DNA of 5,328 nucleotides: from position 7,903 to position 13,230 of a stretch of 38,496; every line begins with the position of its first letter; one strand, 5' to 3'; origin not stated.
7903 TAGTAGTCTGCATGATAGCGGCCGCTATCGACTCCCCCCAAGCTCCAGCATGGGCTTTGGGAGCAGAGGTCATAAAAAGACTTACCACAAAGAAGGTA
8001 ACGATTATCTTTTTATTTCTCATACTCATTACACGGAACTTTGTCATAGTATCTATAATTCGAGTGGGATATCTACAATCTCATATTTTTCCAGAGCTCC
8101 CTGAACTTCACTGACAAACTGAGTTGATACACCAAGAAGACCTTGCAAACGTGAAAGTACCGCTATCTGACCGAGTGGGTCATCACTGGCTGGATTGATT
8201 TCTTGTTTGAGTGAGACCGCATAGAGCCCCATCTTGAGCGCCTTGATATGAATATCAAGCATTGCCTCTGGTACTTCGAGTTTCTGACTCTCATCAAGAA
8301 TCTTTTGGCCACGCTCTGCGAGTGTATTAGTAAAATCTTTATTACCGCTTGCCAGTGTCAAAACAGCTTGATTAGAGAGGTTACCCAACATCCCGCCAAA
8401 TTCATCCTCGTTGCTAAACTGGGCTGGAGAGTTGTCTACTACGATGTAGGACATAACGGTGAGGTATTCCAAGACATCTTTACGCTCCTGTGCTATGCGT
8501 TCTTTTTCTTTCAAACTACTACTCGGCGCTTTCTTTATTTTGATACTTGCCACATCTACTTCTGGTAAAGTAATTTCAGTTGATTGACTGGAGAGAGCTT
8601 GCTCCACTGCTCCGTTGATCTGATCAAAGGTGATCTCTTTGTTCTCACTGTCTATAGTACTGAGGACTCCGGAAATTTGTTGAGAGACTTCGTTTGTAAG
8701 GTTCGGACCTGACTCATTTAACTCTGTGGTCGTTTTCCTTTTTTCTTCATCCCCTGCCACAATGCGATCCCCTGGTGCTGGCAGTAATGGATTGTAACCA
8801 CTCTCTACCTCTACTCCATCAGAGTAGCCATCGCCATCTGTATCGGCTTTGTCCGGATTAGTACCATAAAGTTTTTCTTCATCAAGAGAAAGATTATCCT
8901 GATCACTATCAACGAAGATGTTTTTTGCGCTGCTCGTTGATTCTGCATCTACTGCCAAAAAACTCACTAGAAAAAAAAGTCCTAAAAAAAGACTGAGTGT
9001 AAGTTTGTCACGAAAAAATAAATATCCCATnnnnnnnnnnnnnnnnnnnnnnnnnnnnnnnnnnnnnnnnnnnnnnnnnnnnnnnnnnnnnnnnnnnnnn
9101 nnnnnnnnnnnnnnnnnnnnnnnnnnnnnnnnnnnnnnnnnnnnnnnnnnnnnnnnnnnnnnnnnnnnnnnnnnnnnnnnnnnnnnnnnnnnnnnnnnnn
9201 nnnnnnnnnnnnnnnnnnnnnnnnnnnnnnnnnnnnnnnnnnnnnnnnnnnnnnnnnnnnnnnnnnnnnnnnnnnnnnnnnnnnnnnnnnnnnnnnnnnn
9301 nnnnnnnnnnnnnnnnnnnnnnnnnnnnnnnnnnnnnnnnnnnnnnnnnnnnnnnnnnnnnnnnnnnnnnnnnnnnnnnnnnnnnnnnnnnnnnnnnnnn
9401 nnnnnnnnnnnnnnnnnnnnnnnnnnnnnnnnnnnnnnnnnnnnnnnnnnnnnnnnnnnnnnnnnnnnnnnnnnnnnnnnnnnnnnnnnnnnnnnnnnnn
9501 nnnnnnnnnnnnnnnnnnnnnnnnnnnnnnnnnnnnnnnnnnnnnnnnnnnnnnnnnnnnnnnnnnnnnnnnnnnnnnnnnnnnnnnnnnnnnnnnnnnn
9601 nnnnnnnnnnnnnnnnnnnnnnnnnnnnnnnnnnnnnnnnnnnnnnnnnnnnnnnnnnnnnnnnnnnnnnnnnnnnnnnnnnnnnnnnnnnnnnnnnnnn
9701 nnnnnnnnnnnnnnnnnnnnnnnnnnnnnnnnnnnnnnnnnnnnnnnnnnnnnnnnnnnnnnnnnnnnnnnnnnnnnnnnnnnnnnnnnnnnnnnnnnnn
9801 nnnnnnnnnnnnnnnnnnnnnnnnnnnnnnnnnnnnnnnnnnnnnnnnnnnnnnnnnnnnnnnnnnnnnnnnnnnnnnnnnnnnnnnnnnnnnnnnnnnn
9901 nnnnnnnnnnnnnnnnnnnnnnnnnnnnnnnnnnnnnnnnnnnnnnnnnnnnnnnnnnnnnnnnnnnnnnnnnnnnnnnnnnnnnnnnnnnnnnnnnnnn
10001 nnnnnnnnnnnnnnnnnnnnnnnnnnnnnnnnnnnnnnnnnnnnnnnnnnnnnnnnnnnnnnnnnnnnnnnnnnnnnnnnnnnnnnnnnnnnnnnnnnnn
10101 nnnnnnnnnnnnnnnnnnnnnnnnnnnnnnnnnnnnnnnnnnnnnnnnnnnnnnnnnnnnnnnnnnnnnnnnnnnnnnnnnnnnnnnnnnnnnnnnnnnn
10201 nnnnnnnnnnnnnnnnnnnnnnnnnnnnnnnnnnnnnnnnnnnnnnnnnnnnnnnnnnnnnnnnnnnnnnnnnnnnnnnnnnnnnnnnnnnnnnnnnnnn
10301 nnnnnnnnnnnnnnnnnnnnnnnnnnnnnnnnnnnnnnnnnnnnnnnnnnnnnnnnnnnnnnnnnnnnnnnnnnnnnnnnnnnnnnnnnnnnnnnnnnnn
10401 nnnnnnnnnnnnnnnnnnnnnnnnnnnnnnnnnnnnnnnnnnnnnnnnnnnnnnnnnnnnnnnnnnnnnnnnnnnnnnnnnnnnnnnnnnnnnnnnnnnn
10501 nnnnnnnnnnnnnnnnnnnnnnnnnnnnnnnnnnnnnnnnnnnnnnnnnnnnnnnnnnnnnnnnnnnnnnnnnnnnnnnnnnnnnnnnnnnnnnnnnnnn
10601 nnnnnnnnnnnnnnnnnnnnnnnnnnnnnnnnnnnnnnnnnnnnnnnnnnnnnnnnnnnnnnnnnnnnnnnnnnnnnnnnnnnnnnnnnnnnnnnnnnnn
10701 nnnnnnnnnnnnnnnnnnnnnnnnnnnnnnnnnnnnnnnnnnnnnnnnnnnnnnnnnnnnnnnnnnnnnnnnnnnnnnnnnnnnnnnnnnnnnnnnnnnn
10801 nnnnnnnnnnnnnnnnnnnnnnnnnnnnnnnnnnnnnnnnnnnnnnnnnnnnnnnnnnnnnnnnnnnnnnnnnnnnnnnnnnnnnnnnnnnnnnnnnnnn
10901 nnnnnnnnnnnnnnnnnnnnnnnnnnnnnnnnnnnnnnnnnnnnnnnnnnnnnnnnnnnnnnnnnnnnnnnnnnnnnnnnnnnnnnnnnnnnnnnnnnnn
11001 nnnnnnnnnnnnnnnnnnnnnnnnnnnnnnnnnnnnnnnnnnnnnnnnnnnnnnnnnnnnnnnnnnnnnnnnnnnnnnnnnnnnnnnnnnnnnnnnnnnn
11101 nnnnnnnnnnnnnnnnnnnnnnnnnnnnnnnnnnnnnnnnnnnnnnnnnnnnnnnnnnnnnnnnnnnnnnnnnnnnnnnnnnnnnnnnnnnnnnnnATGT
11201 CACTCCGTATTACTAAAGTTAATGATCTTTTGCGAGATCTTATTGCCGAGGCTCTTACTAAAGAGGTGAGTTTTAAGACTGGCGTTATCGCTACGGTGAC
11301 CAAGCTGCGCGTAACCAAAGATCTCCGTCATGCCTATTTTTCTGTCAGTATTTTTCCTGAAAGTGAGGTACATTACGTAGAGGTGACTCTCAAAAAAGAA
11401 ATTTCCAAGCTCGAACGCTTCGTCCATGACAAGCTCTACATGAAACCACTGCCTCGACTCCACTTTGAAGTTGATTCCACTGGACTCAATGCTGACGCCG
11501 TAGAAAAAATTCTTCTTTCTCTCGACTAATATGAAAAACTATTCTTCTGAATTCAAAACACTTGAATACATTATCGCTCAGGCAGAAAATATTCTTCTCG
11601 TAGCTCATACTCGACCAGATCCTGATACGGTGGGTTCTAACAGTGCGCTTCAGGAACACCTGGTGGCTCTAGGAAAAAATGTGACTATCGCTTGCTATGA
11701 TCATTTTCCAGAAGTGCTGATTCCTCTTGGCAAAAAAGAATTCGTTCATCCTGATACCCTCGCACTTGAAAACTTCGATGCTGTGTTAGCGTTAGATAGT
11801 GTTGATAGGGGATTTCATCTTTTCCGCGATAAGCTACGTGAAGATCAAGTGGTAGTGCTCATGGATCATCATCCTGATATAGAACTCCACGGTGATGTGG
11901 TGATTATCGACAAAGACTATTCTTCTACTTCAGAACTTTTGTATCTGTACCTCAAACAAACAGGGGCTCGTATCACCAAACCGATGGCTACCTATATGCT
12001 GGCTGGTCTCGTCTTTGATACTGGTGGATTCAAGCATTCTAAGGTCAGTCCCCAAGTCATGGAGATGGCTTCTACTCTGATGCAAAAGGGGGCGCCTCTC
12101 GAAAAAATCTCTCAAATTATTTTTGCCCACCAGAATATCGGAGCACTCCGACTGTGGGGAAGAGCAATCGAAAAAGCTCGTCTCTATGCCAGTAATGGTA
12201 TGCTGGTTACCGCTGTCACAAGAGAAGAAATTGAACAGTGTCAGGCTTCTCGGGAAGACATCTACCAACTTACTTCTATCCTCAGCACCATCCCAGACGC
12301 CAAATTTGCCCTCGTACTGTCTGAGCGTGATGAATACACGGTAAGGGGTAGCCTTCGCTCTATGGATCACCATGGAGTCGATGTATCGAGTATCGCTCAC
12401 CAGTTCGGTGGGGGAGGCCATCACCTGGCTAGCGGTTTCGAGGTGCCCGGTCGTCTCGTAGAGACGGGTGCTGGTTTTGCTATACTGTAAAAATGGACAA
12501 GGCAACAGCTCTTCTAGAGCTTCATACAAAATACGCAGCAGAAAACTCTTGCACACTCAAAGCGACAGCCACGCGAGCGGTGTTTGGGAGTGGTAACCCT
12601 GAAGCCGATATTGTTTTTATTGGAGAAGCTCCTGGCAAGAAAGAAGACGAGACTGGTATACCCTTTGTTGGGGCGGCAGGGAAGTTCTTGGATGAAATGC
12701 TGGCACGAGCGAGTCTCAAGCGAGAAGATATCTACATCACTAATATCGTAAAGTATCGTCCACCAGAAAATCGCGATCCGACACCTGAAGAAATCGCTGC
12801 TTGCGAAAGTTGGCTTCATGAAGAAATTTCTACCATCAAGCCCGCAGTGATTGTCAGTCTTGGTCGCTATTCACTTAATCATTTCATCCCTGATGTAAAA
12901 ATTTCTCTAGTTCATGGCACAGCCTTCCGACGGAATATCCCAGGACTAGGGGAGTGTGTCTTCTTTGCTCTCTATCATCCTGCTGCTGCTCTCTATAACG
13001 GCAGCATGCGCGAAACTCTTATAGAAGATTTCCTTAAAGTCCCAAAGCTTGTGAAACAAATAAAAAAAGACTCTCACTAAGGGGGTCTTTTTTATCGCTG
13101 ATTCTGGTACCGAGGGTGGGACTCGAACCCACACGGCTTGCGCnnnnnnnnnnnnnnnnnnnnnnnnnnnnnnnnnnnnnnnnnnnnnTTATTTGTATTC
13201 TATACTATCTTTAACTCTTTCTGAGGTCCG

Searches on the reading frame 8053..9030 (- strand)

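Call 7: search_protein_families(library=pfam, proteins=[window:8053-9030:-])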
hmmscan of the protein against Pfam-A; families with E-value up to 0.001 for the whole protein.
window:8053-9030:- (325 aa): 1 family
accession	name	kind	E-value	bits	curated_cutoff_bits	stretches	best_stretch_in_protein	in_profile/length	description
PF18884.5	TSP3_bac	-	1.8e-08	34.5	25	1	63-84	1-22/22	Bacterial TSP3 repeat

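Call 8: search_protein_families(library=ncbifam, proteins=[window:8053-9030:-])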
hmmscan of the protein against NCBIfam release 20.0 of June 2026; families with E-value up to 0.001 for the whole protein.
window:8053-9030:- (325 aa): 1 family
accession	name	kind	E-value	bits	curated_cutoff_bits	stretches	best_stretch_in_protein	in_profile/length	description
NF033765.2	gliding_CglD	equivalog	4.7e-05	21.4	400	1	40-76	265-301/1124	adventurous gliding motility lipoprotein CglD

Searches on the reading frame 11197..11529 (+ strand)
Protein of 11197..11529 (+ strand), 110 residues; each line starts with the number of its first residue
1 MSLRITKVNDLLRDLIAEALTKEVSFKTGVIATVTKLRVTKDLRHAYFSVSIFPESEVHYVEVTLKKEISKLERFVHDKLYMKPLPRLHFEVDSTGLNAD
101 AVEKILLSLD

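Call 7: search_protein_families(library=pfam, proteins=[window:11197-11529:+])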
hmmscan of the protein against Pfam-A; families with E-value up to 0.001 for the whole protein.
window:11197-11529:+ (110 aa): 1 family
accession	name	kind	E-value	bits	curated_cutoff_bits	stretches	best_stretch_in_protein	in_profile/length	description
PF02033.23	RBFA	-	8.2e-14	52.2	34.7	1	4-106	1-105/105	Ribosome-binding factor A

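Call 8: search_protein_families(library=ncbifam, proteins=[window:11197-11529:+])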
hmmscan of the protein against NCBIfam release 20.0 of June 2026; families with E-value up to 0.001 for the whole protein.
window:11197-11529:+ (110 aa): 5 families
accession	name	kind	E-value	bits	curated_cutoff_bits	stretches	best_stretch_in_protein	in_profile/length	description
NF001802.0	PRK00521.2-5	equivalog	3.1e-09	36.8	142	1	2-107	16-124/144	30S ribosome-binding factor RbfA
TIGR00082.1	rbfA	equivalog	3.4e-09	37.2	51.15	1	4-109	6-112/115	30S ribosome-binding factor RbfA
NF010390.0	PRK13817.1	equivalog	0.00013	22.4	236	1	1-95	1-95/119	ribosome-binding factor A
NF010388.0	PRK13815.1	equivalog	0.00013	21.9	167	1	2-106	2-107/122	ribosome-binding factor A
NF001806.0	PRK00521.3-4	equivalog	0.00024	21.5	136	1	2-105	4-108/118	30S ribosome-binding factor RbfA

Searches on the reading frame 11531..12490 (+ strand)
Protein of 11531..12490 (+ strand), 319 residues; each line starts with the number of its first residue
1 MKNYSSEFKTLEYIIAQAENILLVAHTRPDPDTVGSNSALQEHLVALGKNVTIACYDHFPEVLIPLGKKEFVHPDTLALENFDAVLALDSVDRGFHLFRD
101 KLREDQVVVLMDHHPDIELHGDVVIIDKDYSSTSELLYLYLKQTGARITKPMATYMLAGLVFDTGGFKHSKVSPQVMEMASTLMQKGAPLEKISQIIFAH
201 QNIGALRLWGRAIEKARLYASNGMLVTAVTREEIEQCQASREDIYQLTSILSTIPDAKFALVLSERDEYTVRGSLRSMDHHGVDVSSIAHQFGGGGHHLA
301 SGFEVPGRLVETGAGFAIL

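Call 7: search_protein_families(library=pfam, proteins=[window:11531-12490:+])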
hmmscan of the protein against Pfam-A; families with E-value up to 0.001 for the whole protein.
window:11531-12490:+ (319 aa): 2 families
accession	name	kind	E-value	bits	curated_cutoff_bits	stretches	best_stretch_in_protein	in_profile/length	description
PF01368.27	DHH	-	7.9e-12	46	28.1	1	20-159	1-124/125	DHH family, N-terminal domain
PF02272.25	DHHA1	-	2.2e-06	28.5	25.9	1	238-306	12-84/102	DHHA1 domain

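Call 8: search_protein_families(library=ncbifam, proteins=[window:11531-12490:+])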
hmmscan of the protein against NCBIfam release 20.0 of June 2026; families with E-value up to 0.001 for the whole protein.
window:11531-12490:+ (319 aa): 5 families
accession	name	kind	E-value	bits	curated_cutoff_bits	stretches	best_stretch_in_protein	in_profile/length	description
NF053633.1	OlncasPapPhNrnA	equivalog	3.3e-24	85.4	350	1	9-303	7-296/317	bifunctional oligoribonuclease/PAP phosphatase NrnA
NF003877.0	PRK05427.1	equivalog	3.9e-10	39.7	283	1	20-185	3-170/308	manganese-dependent inorganic pyrophosphatase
NF041569.1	A-tRNAntase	equivalog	2.3e-08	32.8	1440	1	104-302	89-282/880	A-adding tRNA nucleotidyltransferase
NF011110.0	PRK14538.1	equivalog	3.4e-07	28.8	707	1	102-301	466-658/838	putative bifunctional signaling protein/50S ribosomal protein L9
NF011447.0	PRK14869.2-3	equivalog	6.3e-05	21.7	522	1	100-219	318-441/540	putative manganese-dependent inorganic diphosphatase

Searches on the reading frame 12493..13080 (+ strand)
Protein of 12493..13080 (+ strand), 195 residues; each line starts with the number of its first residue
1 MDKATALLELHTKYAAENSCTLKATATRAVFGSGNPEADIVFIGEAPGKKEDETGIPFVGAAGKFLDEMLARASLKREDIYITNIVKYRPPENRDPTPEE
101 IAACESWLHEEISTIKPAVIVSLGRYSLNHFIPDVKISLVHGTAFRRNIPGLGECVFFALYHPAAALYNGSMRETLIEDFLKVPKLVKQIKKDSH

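Call 7: search_protein_families(library=pfam, proteins=[window:12493-13080:+])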
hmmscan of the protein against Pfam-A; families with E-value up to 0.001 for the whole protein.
window:12493-13080:+ (195 aa): 1 family
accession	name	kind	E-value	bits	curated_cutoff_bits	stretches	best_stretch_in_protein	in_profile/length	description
PF03167.25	UDG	-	2.7e-38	131.7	24.3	1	31-175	1-131/141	Uracil DNA glycosylase superfamily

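Call 8: search_protein_families(library=ncbifam, proteins=[window:12493-13080:+])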
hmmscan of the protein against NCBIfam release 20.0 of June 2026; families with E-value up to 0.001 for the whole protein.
window:12493-13080:+ (195 aa): 3 families
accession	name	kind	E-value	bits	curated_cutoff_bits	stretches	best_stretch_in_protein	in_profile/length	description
NF040953.1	Arch_udg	equivalog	7.2e-60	201.7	250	1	12-183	6-182/184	type-4 uracil-DNA glycosylase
TIGR00758.1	UDG_fam4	subfamily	2.6e-59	199.8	125.3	1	18-188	2-172/173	uracil-DNA glycosylase, family 4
TIGR03914.1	UDG_fam_dom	hypoth_equivalog_domain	2.8e-33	115.5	189.95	1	4-130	42-175/231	UdgX family uracil-DNA binding protein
